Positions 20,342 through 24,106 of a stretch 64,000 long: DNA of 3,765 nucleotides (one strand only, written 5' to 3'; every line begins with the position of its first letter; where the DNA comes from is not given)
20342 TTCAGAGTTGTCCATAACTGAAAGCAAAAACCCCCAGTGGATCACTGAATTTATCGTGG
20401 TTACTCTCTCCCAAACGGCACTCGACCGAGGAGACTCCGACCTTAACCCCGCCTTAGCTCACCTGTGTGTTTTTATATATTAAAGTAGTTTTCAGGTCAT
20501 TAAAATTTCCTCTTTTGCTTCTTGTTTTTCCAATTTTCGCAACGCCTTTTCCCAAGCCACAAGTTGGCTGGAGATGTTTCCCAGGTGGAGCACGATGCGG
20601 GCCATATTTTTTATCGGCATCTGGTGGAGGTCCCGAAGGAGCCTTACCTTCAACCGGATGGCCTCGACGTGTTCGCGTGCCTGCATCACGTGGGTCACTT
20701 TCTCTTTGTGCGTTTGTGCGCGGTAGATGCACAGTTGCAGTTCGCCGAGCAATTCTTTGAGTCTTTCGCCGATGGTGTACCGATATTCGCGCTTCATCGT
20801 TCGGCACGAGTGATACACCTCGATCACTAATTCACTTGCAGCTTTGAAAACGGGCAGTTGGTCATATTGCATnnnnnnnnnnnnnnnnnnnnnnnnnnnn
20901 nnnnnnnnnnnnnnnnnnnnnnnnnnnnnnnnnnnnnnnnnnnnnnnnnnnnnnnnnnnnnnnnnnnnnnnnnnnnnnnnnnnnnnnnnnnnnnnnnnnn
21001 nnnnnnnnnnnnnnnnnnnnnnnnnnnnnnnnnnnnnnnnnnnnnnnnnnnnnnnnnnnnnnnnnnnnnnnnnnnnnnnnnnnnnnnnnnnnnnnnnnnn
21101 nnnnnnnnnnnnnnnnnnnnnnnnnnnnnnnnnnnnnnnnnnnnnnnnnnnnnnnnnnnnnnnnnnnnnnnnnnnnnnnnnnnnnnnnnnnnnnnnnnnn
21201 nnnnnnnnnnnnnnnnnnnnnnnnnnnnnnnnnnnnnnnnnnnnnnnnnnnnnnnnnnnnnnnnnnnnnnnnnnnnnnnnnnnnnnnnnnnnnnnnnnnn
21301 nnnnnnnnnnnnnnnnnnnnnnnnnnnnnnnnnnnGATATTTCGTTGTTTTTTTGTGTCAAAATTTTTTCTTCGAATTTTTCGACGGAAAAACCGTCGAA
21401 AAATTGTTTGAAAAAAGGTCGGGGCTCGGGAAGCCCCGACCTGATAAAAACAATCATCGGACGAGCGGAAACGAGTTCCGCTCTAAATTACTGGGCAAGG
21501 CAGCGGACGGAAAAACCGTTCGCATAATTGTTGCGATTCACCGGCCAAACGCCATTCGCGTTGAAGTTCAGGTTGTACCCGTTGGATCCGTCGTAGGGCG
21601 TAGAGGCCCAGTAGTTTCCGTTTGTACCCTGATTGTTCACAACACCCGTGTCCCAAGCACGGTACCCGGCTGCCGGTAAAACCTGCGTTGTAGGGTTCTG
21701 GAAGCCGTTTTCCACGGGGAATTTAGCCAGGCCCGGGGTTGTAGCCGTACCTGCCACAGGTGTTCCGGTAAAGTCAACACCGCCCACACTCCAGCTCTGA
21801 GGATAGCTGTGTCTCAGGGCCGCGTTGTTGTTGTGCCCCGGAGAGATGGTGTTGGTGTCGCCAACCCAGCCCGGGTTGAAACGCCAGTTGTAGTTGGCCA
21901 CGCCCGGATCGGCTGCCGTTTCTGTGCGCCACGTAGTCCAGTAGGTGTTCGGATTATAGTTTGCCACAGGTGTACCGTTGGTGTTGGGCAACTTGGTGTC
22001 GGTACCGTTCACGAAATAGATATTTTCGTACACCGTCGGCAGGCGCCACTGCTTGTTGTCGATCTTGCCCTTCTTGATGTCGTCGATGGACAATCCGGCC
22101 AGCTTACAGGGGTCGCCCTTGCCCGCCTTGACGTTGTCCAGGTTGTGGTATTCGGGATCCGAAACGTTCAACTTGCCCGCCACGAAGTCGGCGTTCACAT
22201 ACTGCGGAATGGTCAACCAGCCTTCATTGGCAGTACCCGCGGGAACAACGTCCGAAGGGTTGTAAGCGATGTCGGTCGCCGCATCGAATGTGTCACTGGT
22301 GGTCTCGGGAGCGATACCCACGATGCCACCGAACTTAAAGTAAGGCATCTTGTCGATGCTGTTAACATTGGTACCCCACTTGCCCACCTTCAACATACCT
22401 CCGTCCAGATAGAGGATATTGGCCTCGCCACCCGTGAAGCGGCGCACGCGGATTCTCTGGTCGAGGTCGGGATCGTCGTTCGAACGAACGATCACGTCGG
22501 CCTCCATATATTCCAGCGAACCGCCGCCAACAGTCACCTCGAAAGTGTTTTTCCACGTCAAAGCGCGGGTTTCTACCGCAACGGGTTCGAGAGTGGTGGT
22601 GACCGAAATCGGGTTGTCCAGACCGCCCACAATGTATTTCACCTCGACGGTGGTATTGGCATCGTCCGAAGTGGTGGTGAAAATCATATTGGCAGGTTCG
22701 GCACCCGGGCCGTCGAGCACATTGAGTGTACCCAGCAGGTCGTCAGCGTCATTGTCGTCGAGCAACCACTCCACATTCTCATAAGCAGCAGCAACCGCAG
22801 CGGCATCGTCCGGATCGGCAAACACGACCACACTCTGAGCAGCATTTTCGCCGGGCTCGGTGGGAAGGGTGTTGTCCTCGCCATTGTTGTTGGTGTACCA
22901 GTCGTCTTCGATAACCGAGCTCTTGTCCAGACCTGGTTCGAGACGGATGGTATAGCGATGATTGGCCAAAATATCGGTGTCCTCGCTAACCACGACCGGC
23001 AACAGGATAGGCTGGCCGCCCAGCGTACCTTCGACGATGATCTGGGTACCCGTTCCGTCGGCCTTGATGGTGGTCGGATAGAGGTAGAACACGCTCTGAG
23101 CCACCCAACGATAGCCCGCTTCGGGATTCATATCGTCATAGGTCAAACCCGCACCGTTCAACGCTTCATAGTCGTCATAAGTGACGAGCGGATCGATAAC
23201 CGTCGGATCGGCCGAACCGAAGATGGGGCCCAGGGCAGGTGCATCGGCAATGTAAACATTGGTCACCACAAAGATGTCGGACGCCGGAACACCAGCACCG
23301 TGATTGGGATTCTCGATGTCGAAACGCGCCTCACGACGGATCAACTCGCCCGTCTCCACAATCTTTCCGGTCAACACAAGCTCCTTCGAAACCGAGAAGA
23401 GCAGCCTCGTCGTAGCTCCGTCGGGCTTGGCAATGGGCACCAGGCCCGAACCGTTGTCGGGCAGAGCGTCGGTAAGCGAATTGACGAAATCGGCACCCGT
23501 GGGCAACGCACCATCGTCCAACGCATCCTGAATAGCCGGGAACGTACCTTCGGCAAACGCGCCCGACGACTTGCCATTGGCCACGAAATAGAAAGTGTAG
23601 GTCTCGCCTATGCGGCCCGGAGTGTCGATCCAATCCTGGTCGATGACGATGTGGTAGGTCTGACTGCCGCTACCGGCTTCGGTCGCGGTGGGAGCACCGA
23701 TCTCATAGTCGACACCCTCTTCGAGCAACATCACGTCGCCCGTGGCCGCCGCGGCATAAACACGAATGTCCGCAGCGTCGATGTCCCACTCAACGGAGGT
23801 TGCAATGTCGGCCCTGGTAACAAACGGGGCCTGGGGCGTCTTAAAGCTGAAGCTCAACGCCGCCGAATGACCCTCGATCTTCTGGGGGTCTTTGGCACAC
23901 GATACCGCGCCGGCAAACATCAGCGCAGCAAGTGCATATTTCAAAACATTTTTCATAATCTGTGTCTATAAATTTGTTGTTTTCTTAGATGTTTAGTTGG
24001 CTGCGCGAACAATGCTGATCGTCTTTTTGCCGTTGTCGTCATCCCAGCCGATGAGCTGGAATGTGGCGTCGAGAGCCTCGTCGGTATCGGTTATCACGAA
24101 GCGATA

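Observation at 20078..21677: VR is essentially undiversified: 186/187 identical to TR, still carrying 13 AAC-type Asn codons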

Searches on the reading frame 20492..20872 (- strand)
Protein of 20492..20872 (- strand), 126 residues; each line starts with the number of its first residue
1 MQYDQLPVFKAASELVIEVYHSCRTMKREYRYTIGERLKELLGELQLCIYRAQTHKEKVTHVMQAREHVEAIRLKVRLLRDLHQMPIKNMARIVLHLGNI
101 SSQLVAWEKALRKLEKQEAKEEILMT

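Call 8: search_protein_families(library=pfam, proteins=[window:20492-20872:-], max_evalue=0.01)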
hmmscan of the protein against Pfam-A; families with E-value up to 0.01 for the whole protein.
window:20492-20872:- (126 aa): 1 family
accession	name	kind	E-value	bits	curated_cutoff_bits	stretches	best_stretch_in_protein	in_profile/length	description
PF22296.2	bAvd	-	2.1e-10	41.5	40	1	13-110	8-106/107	bAvd-like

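Call 11: find_encoding_contigs(protein=window:20492-20872:-, flank=6000, max_places=10)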
Protein window:20492-20872:- (126 aa): 7 contigs read that carry it; 4 places shown.
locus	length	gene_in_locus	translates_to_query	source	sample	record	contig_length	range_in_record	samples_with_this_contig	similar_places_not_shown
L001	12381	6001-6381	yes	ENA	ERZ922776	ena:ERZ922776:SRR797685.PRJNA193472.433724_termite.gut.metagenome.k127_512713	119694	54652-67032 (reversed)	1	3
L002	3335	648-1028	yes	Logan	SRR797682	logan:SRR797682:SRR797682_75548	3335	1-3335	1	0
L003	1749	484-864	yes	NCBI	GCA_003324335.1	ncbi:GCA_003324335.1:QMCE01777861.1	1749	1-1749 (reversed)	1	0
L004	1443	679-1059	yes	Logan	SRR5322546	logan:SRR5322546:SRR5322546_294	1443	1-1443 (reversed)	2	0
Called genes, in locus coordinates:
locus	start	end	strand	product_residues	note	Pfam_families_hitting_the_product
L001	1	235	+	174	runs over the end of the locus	-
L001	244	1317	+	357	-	PF08842:Mfa2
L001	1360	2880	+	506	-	-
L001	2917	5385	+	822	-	-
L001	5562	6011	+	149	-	-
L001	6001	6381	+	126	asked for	PF22296:bAvd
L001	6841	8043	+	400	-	PF00078:RVT_1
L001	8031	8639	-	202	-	PF05708:Peptidase_C92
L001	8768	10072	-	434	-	PF02518:HATPase_c, PF14501:HATPase_c_5 (faint)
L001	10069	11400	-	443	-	PF00072:Response_reg, PF00158:Sigma54_activat, PF01078:Mg_chelatase (faint), PF14532:Sigma54_activ_2, PF07728:AAA_5 (weak), PF25601:AAA_lid_14, PF02954:HTH_8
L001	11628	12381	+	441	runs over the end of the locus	PF02321:OEP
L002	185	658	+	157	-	-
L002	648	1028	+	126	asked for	PF22296:bAvd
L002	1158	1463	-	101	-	-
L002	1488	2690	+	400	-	PF00078:RVT_1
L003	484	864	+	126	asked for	PF22296:bAvd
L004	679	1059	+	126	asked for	PF22296:bAvd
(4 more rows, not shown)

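Call 37: search_protein_families(library=ncbifam, proteins=[P0001, window:20492-20872:-], max_evalue=0.01)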
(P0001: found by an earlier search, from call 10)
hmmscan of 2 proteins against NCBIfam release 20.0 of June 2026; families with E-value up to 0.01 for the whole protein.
P0001 (822 aa): 1 family
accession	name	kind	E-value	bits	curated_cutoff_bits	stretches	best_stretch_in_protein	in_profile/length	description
NF052322.1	FimD_tip_adhes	equivalog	9.1e-05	21.3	170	1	1-137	1-132/664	fimbrial tip adhesin FimD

window:20492-20872:- (126 aa): 1 family
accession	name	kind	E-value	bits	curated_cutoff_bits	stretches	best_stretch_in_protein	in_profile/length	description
NF033474.1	DivGenRetAVD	equivalog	1.9e-10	41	80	1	6-109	1-104/104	diversity-generating retroelement protein Avd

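Call 38: search_protein_families(library=pfam, proteins=[P0002, P0003, P0001], max_evalue=1)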
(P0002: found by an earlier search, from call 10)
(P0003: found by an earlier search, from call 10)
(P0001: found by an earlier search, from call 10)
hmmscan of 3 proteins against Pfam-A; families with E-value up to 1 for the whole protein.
P0002 (822 aa): 1 family
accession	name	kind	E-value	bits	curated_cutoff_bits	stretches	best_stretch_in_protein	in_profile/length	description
PF07603.17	Lcl_C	-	0.00089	20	34.9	1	627-696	34-100/117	Lcl C-terminal domain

P0003 (822 aa): 1 family
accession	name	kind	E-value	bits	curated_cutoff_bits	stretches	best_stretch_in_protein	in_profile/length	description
PF07603.17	Lcl_C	-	0.00035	21.3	34.9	1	627-696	34-100/117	Lcl C-terminal domain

P0001 (822 aa): 1 family
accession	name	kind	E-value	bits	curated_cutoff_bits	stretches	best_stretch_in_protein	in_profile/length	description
PF07603.17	Lcl_C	-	0.00027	21.6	34.9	1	627-696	34-100/117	Lcl C-terminal domain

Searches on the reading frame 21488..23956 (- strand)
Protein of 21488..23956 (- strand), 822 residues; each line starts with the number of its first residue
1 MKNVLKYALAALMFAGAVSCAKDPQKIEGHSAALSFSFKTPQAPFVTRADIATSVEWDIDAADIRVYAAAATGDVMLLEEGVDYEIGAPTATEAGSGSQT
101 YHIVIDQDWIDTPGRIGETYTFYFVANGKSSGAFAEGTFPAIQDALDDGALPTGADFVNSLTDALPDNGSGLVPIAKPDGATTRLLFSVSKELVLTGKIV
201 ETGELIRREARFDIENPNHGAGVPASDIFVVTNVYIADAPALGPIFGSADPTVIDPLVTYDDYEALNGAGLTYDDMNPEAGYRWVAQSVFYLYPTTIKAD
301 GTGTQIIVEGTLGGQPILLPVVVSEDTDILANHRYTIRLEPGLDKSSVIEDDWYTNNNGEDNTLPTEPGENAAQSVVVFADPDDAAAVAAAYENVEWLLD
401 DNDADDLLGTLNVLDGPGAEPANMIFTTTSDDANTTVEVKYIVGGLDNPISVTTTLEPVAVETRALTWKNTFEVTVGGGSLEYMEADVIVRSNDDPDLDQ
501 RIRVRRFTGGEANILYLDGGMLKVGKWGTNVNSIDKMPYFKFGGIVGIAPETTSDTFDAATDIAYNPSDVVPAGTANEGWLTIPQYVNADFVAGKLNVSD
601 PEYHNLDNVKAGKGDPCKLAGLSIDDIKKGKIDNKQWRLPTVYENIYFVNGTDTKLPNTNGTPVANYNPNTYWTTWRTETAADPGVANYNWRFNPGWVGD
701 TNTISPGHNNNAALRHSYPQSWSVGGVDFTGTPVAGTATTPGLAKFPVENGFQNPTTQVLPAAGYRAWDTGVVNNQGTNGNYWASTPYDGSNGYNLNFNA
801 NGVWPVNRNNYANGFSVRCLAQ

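Call 8: search_protein_families(library=pfam, proteins=[window:21488-23956:-], max_evalue=0.01)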
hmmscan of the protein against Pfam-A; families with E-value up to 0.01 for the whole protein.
window:21488-23956:- (822 aa): 1 family
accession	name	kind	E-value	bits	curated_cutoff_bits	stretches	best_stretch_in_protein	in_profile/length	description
PF07603.17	Lcl_C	-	0.00027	21.6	34.9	0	627-696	34-100/117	Lcl C-terminal domain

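Call 10: list_cluster_members(proteins=[window:21491-23956:-, window:18833-20032:-, window:20495-20872:-, window:20865-21335:-])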
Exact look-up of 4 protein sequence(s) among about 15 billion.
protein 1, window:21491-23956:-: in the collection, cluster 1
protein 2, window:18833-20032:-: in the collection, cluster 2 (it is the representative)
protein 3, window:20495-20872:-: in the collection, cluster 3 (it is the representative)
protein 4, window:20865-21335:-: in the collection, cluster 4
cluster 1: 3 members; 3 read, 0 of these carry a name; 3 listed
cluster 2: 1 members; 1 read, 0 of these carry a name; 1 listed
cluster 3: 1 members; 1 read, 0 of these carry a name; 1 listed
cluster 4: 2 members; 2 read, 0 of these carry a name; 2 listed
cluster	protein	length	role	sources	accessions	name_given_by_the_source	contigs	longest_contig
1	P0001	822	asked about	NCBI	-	-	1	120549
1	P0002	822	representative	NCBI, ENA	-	-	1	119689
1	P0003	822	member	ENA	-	-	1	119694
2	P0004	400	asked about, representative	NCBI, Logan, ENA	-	-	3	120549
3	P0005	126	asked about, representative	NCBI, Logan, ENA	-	-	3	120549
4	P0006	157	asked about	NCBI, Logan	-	-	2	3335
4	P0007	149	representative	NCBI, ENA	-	-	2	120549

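Call 15: find_encoding_contigs(protein=P0002, flank=10000, max_places=10)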
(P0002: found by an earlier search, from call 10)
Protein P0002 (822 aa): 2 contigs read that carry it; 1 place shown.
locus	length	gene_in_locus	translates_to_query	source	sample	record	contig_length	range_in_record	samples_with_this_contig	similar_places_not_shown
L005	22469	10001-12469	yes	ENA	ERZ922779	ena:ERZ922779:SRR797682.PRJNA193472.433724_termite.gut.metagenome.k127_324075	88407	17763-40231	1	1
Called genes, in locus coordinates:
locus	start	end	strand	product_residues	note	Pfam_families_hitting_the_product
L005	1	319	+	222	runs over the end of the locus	PF00590:TP_methylase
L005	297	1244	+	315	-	PF03279:Lip_A_acyltrans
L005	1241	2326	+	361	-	PF03308:MeaB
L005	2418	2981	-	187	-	PF01327:Pep_deformylase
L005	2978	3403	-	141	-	PF03652:RuvX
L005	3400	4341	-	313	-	PF17101:Stealth_CR1, PF11380:Stealth_CR2, PF17103:Stealth_CR4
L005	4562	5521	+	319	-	PF02899:Phage_int_SAM_1 (weak), PF13102:Phage_int_SAM_5, PF00589:Phage_integrase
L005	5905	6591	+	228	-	PF12099:DUF3575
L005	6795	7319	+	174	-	-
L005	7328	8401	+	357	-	PF08842:Mfa2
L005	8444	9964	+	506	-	-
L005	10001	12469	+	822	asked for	PF26707:DUF8237 (weak)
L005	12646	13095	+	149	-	-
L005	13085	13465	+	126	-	PF22296:bAvd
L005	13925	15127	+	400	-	PF00078:RVT_1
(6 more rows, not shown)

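Call 16: find_encoding_contigs(protein=P0001, flank=10000, max_places=10)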
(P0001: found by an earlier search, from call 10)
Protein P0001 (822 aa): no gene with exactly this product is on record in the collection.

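Call 17: find_encoding_contigs(protein=P0003, flank=10000, max_places=10)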
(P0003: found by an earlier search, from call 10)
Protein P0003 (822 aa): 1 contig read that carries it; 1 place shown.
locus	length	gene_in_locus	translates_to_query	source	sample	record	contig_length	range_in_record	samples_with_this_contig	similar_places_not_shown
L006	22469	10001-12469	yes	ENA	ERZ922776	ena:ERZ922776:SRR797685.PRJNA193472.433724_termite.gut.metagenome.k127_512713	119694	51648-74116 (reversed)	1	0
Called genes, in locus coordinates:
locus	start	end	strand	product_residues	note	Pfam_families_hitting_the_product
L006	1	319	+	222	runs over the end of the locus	PF00590:TP_methylase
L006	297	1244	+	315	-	PF03279:Lip_A_acyltrans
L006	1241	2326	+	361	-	PF03308:MeaB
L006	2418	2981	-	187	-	PF01327:Pep_deformylase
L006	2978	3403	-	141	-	PF03652:RuvX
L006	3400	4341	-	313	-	PF17101:Stealth_CR1, PF11380:Stealth_CR2, PF17103:Stealth_CR4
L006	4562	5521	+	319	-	PF02899:Phage_int_SAM_1 (weak), PF13102:Phage_int_SAM_5, PF00589:Phage_integrase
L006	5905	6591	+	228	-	PF12099:DUF3575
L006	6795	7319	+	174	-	-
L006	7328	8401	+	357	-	PF08842:Mfa2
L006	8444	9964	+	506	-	-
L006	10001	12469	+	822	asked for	-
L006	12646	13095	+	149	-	-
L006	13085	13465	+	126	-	PF22296:bAvd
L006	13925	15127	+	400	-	PF00078:RVT_1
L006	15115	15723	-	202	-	PF05708:Peptidase_C92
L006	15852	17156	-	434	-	PF02518:HATPase_c, PF14501:HATPase_c_5 (faint)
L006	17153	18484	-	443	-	PF00072:Response_reg, PF00158:Sigma54_activat, PF01078:Mg_chelatase (faint), PF14532:Sigma54_activ_2, PF07728:AAA_5 (weak), PF25601:AAA_lid_14, PF02954:HTH_8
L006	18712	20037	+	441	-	PF02321:OEP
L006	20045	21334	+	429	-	PF25917:BSH_RND, PF25973:BSH_CzcB (weak), PF25989:YknX_C (faint), PF25967:RND-MFP_C (weak)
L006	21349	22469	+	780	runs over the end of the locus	PF12704:MacB_PCD, PF02687:FtsX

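Call 37: search_protein_families(library=ncbifam, proteins=[P0001], max_evalue=0.01)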
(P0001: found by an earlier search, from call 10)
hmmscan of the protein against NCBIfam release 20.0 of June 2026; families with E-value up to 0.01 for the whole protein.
P0001 (822 aa): 1 family
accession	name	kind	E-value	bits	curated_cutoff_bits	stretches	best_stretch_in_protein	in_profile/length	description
NF052322.1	FimD_tip_adhes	equivalog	9.1e-05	21.3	170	1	1-137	1-132/664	fimbrial tip adhesin FimD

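Call 38: search_protein_families(library=pfam, proteins=[P0002, P0003, P0001], max_evalue=1)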
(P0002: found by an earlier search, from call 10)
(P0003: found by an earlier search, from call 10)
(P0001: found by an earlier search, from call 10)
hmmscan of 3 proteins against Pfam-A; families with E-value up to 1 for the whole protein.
P0002 (822 aa): 1 family
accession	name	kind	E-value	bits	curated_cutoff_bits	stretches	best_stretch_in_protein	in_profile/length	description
PF07603.17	Lcl_C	-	0.00089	20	34.9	1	627-696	34-100/117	Lcl C-terminal domain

P0003 (822 aa): 1 family
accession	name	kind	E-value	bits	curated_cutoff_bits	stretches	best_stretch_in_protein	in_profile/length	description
PF07603.17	Lcl_C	-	0.00035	21.3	34.9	1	627-696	34-100/117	Lcl C-terminal domain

P0001 (822 aa): 1 family
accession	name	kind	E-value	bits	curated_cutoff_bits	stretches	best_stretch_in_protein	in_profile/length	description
PF07603.17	Lcl_C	-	0.00027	21.6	34.9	1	627-696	34-100/117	Lcl C-terminal domain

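Call 39: search_solved_structures(query=P0002, max_evalue=1)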
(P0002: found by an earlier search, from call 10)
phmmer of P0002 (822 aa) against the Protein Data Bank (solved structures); distinct sequences matched with E-value up to 1: 0.
